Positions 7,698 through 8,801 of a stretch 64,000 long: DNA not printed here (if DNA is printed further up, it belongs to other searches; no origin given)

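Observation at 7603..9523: Uncharacterised two-gene cassette (winged-helix-like protein + NYN nuclease) wedged between a type I R-M operon and a truncated TA module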

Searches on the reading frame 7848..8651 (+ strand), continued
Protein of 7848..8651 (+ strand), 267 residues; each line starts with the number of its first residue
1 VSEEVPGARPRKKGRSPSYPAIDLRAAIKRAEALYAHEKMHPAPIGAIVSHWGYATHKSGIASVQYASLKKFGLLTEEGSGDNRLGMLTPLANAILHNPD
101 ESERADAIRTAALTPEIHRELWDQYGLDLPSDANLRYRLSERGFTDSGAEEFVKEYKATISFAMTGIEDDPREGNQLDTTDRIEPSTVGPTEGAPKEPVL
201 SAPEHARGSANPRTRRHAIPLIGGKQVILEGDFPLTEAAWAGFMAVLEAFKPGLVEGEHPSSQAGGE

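Call 40: search_protein_families(library=padloc, proteins=[L081:1345-2103:+, L086:8802-11423:+, L100:1476-2168:+, L106:8842-9369:+, L133:1312-2073:+, L149:1159-1650:+, L151:5662-6597:+, L148:8770-9117:+, L082:2461-3177:+, L150:2378-2869:+], max_evalue=0.01)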
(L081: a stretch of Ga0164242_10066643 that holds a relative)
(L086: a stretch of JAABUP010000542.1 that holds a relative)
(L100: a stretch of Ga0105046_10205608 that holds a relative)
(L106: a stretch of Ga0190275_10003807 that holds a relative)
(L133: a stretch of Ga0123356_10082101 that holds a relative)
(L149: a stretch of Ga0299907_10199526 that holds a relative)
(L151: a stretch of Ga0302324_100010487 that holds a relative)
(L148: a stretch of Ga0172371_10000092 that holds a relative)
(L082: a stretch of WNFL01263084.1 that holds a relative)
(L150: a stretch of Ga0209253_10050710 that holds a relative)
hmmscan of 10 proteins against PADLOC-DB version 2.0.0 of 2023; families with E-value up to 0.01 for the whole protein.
L081:1345-2103:+ (253 aa): 0 families

L086:8802-11423:+ (874 aa): 6 families
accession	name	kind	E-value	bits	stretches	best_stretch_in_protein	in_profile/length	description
PDLC02643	DrmMI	-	1.4e-08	31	1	147-186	1232-1271/1347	DrmMI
PDLC02646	DrmMI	-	3.1e-08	30.2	1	147-185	659-700/792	DrmMI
PDLC02640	DrmMI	-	3.3e-05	19.7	1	149-190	871-912/1015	DrmMI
PDLC02644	DrmMI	-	7.9e-05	18.7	1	148-185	782-819/988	DrmMI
PDLC02626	DrmD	-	0.00093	16.6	1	149-186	80-117/276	DrmD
PDLC03618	REase_MTase_IIG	-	0.0014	14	1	146-184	1229-1267/1429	Type IIG restriction enzyme-methyltransferase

L100:1476-2168:+ (231 aa): 2 families
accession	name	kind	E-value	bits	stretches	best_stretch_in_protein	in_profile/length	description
PDLC04038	PD-T4-5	-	2.3e-13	48.1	2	44-115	28-97/309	-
PDLC02344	AbiD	-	2.8e-08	31.8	1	126-191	151-212/277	AbiD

L106:8842-9369:+ (176 aa): 0 families

L133:1312-2073:+ (254 aa): 0 families

L149:1159-1650:+ (164 aa): 0 families

L151:5662-6597:+ (312 aa): 3 families
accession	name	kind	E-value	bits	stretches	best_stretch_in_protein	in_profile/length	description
PDLC02450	BrxA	-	2.2e-70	235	1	68-306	16-252/259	BrxA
PDLC02453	BrxA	-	4.4e-33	113.2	1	71-306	175-408/421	BrxA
PDLC02455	BrxA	-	5.3e-21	73.3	1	106-305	25-223/226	BrxA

L148:8770-9117:+ (116 aa): 0 families

L082:2461-3177:+ (239 aa): 0 families

L150:2378-2869:+ (164 aa): 2 families
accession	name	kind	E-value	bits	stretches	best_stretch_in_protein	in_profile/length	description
PDLC01154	NYN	-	4.3e-11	40.7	1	6-160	145-302/310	"LabA-like protein, NYN family nuclease"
PDLC04163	HEC-09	-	0.0013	16.4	1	94-139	112-162/203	-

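Call 41: find_encoding_contigs(protein=P0028, flank=10000, max_places=2)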
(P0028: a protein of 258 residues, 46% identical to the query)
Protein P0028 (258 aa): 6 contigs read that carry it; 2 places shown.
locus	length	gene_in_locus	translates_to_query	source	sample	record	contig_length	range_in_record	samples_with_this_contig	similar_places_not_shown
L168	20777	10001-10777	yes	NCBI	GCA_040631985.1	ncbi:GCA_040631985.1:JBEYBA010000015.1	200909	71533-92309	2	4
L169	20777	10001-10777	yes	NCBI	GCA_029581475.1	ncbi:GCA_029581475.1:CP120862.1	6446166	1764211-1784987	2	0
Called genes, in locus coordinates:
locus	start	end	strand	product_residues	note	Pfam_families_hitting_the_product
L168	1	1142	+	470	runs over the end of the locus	PF01425:Amidase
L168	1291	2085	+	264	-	PF14219:DUF4328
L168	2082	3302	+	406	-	PF00291:PALP, PF01842:ACT (weak)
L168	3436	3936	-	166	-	PF03449:GreA_GreB_N, PF01272:GreA_GreB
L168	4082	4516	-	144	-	PF14155:DUF4307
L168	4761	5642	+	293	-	PF02585:PIG-L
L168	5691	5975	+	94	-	-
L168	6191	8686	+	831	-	PF00990:GGDEF, PF00563:EAL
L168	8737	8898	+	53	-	PF03190:Thioredox_DsbH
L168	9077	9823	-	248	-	PF12686:DUF3800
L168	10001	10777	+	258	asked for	-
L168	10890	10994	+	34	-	PF03190:Thioredox_DsbH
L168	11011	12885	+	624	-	PF03190:Thioredox_DsbH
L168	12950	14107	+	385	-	PF22660:RS_preATP-grasp-like, PF02786:CPSase_L_D2, PF02222:ATP-grasp, PF17769:PurK_C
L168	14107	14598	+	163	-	PF00731:AIRC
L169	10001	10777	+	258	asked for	-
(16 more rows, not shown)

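Call 42: find_encoding_contigs(protein=P0084, flank=10000, max_places=2)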
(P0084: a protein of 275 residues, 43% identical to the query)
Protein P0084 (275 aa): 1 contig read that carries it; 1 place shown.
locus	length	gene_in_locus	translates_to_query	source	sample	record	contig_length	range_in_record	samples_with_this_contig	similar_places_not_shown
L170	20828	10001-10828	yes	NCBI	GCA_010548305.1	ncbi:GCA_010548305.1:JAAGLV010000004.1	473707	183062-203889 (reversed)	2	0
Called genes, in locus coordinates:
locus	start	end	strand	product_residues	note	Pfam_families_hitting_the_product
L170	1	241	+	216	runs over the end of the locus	PF01810:LysE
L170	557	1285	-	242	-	PF13489:Methyltransf_23, PF01209:Ubie_methyltran (weak), PF05175:MTS (weak), PF13847:Methyltransf_31, PF08241:Methyltransf_11, PF08242:Methyltransf_12, PF13649:Methyltransf_25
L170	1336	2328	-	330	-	PF12625:Arabinose_bd, PF12833:HTH_18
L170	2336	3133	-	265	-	PF00106:adh_short, PF01370:Epimerase, PF08659:KR (weak), PF13460:NAD_binding_10, PF13561:adh_short_C2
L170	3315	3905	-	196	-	PF00440:TetR_N, PF16925:TetR_C_13, PF21993:TetR_C_13_2 (weak)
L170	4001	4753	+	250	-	PF00106:adh_short, PF08659:KR, PF23441:SDR (weak), PF13561:adh_short_C2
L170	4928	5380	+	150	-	-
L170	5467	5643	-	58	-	PF19446:DUF5984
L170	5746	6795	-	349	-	-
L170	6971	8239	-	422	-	PF13657:Couple_hipA, PF07804:HipA_C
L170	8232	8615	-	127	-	PF13560:HTH_31, PF01381:HTH_3, PF12844:HTH_19 (weak)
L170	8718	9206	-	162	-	PF19446:DUF5984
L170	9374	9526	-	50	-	-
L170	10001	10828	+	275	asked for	-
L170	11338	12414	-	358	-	PF01926:MMR_HSR1, PF02421:FeoB_N, PF06071:YchF-GTPase_C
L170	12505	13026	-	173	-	PF13302:Acetyltransf_3, PF00583:Acetyltransf_1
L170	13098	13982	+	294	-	PF05675:DUF817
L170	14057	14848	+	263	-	PF01522:Polysacc_deac_1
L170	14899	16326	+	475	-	PF07690:MFS_1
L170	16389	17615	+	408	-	PF02646:RmuC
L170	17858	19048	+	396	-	PF16483:Glyco_hydro_64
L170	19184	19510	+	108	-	PF12840:HTH_20, PF13412:HTH_24 (weak), PF01022:HTH_5, PF12802:MarR_2 (weak), PF25212:HVO_A0114 (weak)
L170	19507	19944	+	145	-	PF08327:AHSA1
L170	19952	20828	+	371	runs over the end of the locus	PF00355:Rieske, PF00848:Ring_hydroxyl_A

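Call 43: find_encoding_contigs(protein=P0071, flank=10000, max_places=2)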
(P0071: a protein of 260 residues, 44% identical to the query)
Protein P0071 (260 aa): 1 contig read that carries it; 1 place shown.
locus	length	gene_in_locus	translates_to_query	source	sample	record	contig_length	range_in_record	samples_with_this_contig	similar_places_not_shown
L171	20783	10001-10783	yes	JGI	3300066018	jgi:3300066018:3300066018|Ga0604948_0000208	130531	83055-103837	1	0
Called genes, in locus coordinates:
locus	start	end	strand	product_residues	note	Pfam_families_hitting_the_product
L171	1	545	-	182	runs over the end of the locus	PF13302:Acetyltransf_3, PF00583:Acetyltransf_1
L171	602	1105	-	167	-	PF01638:HxlR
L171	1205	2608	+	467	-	PF00083:Sugar_tr (weak), PF06609:TRI12 (faint), PF07690:MFS_1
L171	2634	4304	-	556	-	PF00884:Sulfatase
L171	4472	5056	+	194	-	PF00440:TetR_N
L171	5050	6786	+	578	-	PF00664:ABC_membrane, PF00005:ABC_tran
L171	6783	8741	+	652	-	PF00664:ABC_membrane, PF00005:ABC_tran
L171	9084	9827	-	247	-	PF12686:DUF3800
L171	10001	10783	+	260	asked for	-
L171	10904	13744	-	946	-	PF03160:Calx-beta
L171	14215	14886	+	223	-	PF00072:Response_reg, PF00486:Trans_reg_C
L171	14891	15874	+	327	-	PF00512:HisKA, PF02518:HATPase_c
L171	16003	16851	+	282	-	PF00561:Abhydrolase_1 (weak), PF12697:Abhydrolase_6, PF12146:Hydrolase_4 (weak), PF00326:Peptidase_S9 (faint)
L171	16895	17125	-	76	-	PF13459:Fer4_15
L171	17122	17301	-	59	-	-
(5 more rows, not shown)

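Call 44: find_encoding_contigs(protein=P0049, flank=10000, max_places=2)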
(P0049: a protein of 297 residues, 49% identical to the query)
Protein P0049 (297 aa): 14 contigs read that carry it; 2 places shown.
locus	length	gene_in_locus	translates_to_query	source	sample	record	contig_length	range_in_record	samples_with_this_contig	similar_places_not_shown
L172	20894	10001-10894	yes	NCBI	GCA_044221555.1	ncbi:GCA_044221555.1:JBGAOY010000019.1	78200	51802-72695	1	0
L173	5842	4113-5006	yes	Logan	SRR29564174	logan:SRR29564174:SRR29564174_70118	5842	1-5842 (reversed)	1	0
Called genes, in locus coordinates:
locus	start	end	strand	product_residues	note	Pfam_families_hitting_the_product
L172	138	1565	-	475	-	PF00135:COesterase, PF02129:Peptidase_S15 (weak), PF20434:BD-FAE, PF07859:Abhydrolase_3, PF00395:SLH (faint)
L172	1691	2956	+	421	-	PF07690:MFS_1, PF00083:Sugar_tr (faint), PF07690:MFS_1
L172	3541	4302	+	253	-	PF00561:Abhydrolase_1, PF12146:Hydrolase_4, PF12697:Abhydrolase_6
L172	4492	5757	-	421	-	PF07690:MFS_1, PF00083:Sugar_tr (weak), PF07690:MFS_1 (weak)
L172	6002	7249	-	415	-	PF02746:MR_MLE_N, PF13378:MR_MLE_C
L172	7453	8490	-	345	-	PF12625:Arabinose_bd, PF00165:HTH_AraC (faint), PF12833:HTH_18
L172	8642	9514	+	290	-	PF01674:Lipase_2, PF02089:Palm_thioest (weak), PF24096:DUF7379 (faint)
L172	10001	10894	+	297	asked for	-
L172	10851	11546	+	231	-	PF07751:Abi_2 (faint)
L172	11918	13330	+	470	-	-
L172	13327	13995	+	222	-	PF12401:FhaA_N, PF16697:Yop-YscD_cpl, PF00498:FHA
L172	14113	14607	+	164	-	PF16697:Yop-YscD_cpl, PF00498:FHA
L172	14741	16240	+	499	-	PF00481:PP2C (weak), PF13672:PP2C_2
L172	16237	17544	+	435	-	PF01098:FTSW_RODA_SPOVE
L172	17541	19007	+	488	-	PF21922:PBP_dimer_2, PF00905:Transpeptidase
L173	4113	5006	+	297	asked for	-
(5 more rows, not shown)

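Call 48: find_encoding_contigs(protein=P0045, flank=8000, max_places=2)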
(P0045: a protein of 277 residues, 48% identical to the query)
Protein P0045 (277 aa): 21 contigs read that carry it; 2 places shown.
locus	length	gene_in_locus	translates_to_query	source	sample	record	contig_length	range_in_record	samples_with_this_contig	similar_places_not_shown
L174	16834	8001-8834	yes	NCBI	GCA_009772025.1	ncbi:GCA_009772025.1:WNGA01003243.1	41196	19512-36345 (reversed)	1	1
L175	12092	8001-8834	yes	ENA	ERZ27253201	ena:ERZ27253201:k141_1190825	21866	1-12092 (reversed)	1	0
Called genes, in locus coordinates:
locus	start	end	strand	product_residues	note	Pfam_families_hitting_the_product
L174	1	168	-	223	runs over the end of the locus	PF00392:GntR, PF07729:FCD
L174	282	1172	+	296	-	PF01904:DUF72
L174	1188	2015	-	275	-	PF00528:BPD_transp_1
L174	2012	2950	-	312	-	PF00528:BPD_transp_1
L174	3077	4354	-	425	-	PF01547:SBP_bac_1, PF13416:SBP_bac_8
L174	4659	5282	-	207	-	-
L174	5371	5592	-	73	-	-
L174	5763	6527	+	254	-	-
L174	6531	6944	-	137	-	-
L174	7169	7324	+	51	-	-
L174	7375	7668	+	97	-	-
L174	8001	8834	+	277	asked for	-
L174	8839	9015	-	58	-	-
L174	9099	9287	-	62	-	-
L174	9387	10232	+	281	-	PF01381:HTH_3 (faint), PF13560:HTH_31, PF19054:DUF5753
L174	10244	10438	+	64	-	PF04149:DUF397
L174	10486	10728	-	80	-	-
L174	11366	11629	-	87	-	-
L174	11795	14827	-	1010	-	PF00082:Peptidase_S8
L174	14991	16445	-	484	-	PF00083:Sugar_tr (weak), PF07690:MFS_1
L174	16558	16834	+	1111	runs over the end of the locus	PF00930:DPPIV_N (faint), PF07676:PD40 (faint), PF26549:Tricorn_N, PF26550:Tricorn_2nd, PF14684:Tricorn_C1, PF14685:PDZ_Tricorn, PF03572:Peptidase_S41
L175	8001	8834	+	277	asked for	-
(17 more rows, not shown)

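Call 49: find_encoding_contigs(protein=P0059, flank=8000, max_places=2)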
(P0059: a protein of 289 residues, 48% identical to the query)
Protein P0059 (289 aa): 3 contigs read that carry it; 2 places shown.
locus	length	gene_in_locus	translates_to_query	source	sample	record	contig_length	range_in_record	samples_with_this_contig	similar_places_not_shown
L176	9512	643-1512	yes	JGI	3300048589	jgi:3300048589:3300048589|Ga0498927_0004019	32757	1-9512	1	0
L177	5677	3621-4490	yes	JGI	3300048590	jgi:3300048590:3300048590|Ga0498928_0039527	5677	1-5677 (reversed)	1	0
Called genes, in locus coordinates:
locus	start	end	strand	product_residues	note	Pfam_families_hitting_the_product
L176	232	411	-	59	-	-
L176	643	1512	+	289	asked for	-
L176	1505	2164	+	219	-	PF07751:Abi_2 (faint), PF18731:HEPN_Swt1 (faint)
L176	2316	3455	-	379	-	PF14659:Phage_int_SAM_3 (faint), PF00589:Phage_integrase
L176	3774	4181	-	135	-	PF02661:Fic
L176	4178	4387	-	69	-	PF01402:RHH_1 (weak)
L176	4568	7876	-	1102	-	PF00211:Guanylate_cyc, PF13191:AAA_16, PF13401:AAA_22 (weak)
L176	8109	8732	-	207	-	-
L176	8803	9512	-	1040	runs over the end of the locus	PF03704:BTAD, PF13191:AAA_16 (weak), PF25872:HTH_77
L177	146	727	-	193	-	-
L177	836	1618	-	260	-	PF01695:IstB_IS21, PF00308:Bac_DnaA, PF00004:AAA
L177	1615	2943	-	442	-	PF13384:HTH_23 (faint), PF00665:rve (weak), PF22483:Mu-transpos_C_2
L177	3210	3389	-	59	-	-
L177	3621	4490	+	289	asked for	-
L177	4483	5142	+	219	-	PF07751:Abi_2 (faint), PF18731:HEPN_Swt1 (faint)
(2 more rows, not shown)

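Call 50: find_encoding_contigs(protein=P0046, flank=8000, max_places=2)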
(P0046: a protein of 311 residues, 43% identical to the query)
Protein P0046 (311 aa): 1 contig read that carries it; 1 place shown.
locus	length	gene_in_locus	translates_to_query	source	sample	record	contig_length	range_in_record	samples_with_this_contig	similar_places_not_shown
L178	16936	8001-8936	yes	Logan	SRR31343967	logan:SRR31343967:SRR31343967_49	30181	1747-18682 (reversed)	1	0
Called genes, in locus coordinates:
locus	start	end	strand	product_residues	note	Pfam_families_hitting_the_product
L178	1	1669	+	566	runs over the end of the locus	PF08378:NERD, PF13191:AAA_16 (weak), PF13401:AAA_22 (weak), PF13538:UvrD_C_2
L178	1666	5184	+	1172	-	PF00271:Helicase_C (weak)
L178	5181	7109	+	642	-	PF09369:MZB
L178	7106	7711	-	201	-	-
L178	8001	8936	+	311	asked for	-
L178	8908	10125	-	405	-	PF14659:Phage_int_SAM_3 (weak), PF00589:Phage_integrase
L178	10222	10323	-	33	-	-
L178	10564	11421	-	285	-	-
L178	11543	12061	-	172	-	PF03807:F420_oxidored, PF07991:KARI_N (faint)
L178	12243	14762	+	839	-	PF25390:WD40_RLD, PF00415:RCC1, PF25390:WD40_RLD, PF25390:WD40_RLD, PF00415:RCC1, PF25390:WD40_RLD, PF00041:fn3, PF03160:Calx-beta, +3 more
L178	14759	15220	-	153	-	-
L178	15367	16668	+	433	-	PF12867:DinB_2 (weak), PF03781:FGE-sulfatase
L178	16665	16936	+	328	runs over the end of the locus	PF10017:Methyltransf_33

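Call 51: find_encoding_contigs(protein=P0081, flank=8000, max_places=2)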
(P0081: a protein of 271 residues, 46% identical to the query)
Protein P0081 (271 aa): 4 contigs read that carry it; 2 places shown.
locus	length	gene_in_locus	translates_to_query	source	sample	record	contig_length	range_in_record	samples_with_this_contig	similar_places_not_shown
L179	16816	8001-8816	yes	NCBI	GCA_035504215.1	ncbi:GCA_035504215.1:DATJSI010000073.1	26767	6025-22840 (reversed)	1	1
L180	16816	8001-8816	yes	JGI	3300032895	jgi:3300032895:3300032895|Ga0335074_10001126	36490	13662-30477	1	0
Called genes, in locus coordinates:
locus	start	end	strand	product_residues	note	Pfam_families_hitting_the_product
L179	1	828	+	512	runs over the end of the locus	PF12832:MFS_1_like (weak), PF07690:MFS_1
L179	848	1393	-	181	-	PF20060:DUF6459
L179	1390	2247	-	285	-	PF01476:LysM (faint)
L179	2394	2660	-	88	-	-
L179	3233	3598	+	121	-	-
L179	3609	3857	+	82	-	-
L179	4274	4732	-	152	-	-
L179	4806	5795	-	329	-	PF12760:Zn_ribbon_IS1595, PF12762:DDE_Tnp_IS1595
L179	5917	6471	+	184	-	-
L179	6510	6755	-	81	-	PF12728:HTH_17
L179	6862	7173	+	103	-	-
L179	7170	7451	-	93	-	PF13031:DUF3892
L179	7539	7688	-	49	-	-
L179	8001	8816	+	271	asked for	-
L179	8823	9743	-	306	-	-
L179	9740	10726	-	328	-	PF12760:Zn_ribbon_IS1595, PF12762:DDE_Tnp_IS1595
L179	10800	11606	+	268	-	PF16976:RcpC (faint)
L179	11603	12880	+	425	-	PF10609:ParA (weak)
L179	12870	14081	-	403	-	PF02771:Acyl-CoA_dh_N, PF02770:Acyl-CoA_dh_M, PF00441:Acyl-CoA_dh_1, PF08028:Acyl-CoA_dh_2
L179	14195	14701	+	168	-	PF13399:LytR_C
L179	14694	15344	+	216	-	PF00702:Hydrolase, PF13419:HAD_2 (weak)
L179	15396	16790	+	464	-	PF03007:WS_DGAT_cat, PF06974:WS_DGAT_C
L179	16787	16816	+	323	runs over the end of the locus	PF01734:Patatin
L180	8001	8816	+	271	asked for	-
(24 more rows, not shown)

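Call 59: search_dna_similar(query=window:7848-8651:+, collection=plasmids, mode=protein, max_rows=25)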
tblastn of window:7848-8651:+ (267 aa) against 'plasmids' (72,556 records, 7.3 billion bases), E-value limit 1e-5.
Records with a match: 1; places in all: 1; records where one place covers at least 80% of the query: 0.
Best place of each record, by identity: <60% 1.
By first word of the organism name: Tistrella 1.
By predicted mobility (MOB-suite, as given by PLSDB): conjugative 1.
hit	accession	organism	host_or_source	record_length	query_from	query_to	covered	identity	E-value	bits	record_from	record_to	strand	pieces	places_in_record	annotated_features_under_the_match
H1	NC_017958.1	Tistrella mobilis KA081020-065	-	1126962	12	163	57%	30.3%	7e-14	78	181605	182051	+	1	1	record has no annotation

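Call 60: search_dna_similar(query=window:7848-8651:+, collection=phages, mode=protein, max_rows=15)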
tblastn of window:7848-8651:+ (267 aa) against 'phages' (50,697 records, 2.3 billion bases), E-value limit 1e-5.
No match.

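Call 73: search_protein_families(library=pfam, proteins=[L178:7106-7711:-, L179:8823-9743:-, L174:7375-7668:+, L174:5763-6527:+, L170:9374-9526:-, L176:232-411:-], max_evalue=0.1)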
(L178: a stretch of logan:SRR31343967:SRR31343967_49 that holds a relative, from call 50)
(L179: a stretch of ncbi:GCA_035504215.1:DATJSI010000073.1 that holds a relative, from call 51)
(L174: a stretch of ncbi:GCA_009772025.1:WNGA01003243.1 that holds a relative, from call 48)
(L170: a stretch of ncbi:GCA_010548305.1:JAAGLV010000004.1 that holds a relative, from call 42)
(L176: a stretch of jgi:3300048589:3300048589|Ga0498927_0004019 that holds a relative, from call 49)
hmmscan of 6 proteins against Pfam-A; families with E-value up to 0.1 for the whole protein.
L178:7106-7711:- (201 aa): 0 families

L179:8823-9743:- (306 aa): 0 families

L174:7375-7668:+ (97 aa): 0 families

L174:5763-6527:+ (254 aa): 6 families
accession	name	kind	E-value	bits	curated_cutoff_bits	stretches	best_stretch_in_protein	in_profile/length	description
PF05120.17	GvpG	-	0.00051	20.6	30.6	1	131-162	36-67/67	Gas vesicle protein G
PF13408.12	Zn_ribbon_recom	-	0.001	19.9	25.3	1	33-93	2-56/58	Recombinase zinc beta ribbon domain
PF09851.14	SHOCT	-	0.003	17.7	27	1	139-156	10-27/28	Short C-terminal domain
PF06464.16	DMAP_binding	-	0.0079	17.5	27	1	130-161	11-42/111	DMAP1-binding Domain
PF13094.11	CENP-Q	-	0.031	14.9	28.5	1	114-193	27-105/162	CENP-Q, a CENPA-CAD centromere complex subunit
PF09557.15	DUF2382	-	0.038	14.7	23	0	98-146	10-58/111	Domain of unknown function (DUF2382)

L170:9374-9526:- (50 aa): 0 families

L176:232-411:- (59 aa): 0 families

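Call 75: search_protein_families(library=ncbifam, proteins=[L148:8770-9117:+, L081:1345-2103:+, L082:2461-3177:+], max_evalue=1)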
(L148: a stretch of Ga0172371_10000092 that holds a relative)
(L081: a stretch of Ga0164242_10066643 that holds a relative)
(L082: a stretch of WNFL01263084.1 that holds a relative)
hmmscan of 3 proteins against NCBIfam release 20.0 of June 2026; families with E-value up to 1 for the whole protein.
L148:8770-9117:+ (116 aa): 0 families

L081:1345-2103:+ (253 aa): 0 families

L082:2461-3177:+ (239 aa): 0 families

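Call 85: search_protein_families(library=padloc, alignment_id=A4, max_evalue=0.00001)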
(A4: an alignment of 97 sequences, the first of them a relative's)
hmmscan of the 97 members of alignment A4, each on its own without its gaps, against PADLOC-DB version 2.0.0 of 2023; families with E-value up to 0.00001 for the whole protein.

A. member 1, L151:5662-6597:+ (312 aa): 3 families
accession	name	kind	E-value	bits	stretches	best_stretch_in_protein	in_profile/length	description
PDLC02450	BrxA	-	2.2e-70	235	1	68-306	16-252/259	BrxA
PDLC02453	BrxA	-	4.4e-33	113.2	1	71-306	175-408/421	BrxA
PDLC02455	BrxA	-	5.3e-21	73.3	1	106-305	25-223/226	BrxA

B. families by the number of members that match (of 97 scanned): 80 families (the first 25 are shown)
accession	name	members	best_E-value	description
PDLC02643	DrmMI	3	0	DrmMI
PDLC02646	DrmMI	3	1.9e-117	DrmMI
PDLC03618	REase_MTase_IIG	2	2.5e-161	Type IIG restriction enzyme-methyltransferase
PDLC02644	DrmMI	2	4.8e-85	DrmMI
PDLC02639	DrmMI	2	2.2e-66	DrmMI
PDLC02640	DrmMI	2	2.4e-43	DrmMI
PDLC03627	REase_MTase_IIG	2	2.3e-40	Type IIG restriction enzyme-methyltransferase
PDLC03599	REase_MTase_IIG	2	3.9e-35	Type IIG restriction enzyme-methyltransferase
PDLC02489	BrxC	1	0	BrxC-PglY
PDLC00662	HmaC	1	9.3e-277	AAA+ ATPase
PDLC02638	DrmMI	1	2.5e-210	DrmMI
PDLC02575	DrmA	1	3.9e-197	DrmA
PDLC02645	DrmMI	1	1.7e-156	DrmMI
PDLC02571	DrmA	1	6.6e-153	DrmA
PDLC02567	DrmA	1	1.7e-147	DrmA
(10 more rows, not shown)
